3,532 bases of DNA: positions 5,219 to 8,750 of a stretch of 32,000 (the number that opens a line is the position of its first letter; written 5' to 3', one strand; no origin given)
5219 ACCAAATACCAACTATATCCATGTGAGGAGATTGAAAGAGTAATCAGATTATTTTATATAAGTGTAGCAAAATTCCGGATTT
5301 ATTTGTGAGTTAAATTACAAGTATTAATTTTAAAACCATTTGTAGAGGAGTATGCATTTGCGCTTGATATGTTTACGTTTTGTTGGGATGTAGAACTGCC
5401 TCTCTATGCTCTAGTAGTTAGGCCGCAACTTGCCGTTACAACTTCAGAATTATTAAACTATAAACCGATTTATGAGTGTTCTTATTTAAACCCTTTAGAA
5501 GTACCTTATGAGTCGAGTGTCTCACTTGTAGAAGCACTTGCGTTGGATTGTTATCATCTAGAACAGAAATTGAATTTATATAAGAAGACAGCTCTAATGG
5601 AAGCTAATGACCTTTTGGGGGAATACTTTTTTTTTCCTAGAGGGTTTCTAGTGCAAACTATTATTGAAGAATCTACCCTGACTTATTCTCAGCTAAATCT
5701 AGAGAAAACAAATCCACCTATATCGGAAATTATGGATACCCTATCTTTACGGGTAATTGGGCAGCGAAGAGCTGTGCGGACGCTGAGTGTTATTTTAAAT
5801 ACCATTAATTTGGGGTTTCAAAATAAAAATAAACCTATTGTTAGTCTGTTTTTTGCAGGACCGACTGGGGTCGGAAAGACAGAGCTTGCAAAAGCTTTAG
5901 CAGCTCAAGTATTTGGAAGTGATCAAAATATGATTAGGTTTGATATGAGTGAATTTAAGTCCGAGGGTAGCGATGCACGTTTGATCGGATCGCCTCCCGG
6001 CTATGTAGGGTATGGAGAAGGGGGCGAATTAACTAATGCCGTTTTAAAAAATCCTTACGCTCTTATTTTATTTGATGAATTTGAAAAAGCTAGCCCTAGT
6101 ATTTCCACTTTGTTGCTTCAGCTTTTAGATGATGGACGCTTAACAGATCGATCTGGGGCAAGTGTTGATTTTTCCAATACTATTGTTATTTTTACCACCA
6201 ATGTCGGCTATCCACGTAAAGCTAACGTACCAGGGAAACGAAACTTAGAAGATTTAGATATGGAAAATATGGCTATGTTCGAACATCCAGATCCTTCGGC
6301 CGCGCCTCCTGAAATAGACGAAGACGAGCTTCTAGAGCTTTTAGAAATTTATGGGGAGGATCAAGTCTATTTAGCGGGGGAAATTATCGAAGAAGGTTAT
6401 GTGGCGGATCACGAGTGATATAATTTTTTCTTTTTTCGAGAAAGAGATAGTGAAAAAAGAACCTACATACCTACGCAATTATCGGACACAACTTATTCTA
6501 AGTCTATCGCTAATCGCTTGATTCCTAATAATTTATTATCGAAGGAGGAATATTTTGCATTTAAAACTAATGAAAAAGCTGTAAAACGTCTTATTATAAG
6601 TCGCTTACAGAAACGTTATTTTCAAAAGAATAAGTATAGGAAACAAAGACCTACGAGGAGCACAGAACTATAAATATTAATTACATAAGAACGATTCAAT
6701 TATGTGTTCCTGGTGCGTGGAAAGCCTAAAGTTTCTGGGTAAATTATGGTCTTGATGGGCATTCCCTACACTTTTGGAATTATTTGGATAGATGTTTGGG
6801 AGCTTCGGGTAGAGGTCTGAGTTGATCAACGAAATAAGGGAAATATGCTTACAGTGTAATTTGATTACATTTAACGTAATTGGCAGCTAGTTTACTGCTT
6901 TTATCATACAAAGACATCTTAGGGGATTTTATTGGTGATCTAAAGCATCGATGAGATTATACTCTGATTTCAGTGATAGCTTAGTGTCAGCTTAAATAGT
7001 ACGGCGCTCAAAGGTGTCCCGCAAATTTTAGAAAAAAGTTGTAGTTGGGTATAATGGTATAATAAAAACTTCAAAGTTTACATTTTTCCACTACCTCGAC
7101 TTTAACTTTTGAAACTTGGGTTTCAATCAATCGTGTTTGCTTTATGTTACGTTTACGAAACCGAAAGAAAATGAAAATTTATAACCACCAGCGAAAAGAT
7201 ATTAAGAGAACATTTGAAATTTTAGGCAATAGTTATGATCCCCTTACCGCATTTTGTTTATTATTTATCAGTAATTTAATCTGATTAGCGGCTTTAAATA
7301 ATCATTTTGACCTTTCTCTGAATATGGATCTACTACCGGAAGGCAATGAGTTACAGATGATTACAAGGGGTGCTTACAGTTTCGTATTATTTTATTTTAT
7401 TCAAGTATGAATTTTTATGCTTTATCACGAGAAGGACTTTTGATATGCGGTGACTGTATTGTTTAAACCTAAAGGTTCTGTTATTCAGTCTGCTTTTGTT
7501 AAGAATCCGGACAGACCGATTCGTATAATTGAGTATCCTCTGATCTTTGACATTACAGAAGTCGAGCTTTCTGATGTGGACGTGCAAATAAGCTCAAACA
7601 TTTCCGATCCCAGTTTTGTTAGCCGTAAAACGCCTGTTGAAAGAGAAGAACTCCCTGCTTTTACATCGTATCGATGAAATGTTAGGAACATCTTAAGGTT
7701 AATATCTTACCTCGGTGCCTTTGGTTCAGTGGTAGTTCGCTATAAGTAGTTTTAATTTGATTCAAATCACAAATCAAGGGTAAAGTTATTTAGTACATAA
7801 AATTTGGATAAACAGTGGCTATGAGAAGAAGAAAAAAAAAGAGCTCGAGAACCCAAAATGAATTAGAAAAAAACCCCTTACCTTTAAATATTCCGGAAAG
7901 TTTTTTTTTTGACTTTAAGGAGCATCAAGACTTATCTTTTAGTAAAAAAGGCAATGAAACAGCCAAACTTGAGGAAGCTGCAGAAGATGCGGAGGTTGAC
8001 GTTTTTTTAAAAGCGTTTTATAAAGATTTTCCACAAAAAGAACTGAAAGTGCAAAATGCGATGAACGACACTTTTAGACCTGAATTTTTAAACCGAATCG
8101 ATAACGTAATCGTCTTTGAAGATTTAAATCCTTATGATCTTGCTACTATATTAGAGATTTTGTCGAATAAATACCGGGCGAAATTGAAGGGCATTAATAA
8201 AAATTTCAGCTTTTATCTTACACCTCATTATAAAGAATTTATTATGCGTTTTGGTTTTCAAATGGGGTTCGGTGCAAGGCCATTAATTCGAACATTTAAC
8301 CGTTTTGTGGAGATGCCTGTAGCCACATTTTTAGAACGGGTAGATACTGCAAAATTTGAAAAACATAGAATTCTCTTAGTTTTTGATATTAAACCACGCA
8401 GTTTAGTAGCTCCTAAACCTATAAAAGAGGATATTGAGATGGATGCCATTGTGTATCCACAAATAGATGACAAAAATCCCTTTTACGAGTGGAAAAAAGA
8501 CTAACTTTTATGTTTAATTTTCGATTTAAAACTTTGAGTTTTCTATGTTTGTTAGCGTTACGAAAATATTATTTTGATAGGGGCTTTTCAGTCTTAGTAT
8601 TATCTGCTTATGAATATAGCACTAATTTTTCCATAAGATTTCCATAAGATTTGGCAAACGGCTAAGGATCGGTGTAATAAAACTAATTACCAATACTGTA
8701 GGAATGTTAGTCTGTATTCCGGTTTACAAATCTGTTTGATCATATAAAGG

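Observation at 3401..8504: The single ClpC AAA+ module is split across two ORFs with an unrelated ORF between them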

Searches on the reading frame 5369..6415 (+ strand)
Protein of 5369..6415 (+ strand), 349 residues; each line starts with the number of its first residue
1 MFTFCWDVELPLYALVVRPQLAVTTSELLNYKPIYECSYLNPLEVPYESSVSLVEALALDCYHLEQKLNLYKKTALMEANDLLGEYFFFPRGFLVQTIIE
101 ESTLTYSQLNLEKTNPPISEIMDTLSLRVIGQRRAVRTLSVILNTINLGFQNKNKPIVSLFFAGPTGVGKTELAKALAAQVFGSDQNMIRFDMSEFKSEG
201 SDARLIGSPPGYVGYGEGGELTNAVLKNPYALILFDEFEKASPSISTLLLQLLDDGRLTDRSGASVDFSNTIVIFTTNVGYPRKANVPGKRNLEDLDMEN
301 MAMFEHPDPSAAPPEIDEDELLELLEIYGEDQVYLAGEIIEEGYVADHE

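Call 36: find_encoding_contigs(protein=window:5369-6415:+, flank=10000, max_places=10)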
Protein seq(349 aa) (349 aa): 2 contigs read that carry it; 2 places shown.
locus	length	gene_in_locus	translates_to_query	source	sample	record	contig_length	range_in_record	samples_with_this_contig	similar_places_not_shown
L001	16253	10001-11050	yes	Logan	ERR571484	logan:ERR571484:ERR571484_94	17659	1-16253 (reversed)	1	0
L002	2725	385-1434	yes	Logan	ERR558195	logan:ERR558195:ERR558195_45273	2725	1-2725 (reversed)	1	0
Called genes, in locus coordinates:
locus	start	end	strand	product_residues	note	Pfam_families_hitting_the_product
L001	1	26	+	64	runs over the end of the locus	-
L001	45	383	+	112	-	-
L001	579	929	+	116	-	-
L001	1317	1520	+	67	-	-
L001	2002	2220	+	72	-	-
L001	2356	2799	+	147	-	PF03947:Ribosomal_L2_C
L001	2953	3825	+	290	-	-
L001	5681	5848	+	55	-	PF00124:Photo_RC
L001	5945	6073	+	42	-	-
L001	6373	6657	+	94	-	PF00421:PSII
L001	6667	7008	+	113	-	PF00421:PSII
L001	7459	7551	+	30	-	-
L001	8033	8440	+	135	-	-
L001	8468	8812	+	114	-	-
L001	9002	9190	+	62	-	-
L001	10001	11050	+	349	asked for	PF00004:AAA, PF07724:AAA_2, PF07728:AAA_5 (weak)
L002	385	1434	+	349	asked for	PF00004:AAA, PF07724:AAA_2, PF07728:AAA_5 (weak)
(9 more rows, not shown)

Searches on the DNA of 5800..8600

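Call 31: search_rna_families(source=window, start=5800, end=8600, threshold=evalue, max_evalue=10)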
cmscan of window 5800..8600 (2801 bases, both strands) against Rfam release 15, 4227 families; matches with E-value up to 10: 4.
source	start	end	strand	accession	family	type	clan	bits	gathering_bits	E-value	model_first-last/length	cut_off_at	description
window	8432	8520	+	RF02370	Trp_leader_2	Cis-reg; leader;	-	22.3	100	6.1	1-147/147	no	Bacillus tryptophan operon leader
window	7000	7095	+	RF01644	ceN59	Gene; snRNA; snoRNA; HACA-box;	-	19.4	50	6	1-137/137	no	Caenorhabditis snoRNA ceN59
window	7857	8008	+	RF01743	leu-phe_leader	Cis-reg; leader;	-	19.4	70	6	1-162/162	no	leu/phe leader RNA from Lactococcus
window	7832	7908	-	RF03873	mir-3192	Gene; miRNA;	-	17.6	80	6.3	1-77/77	no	mir-3192 microRNA precursor family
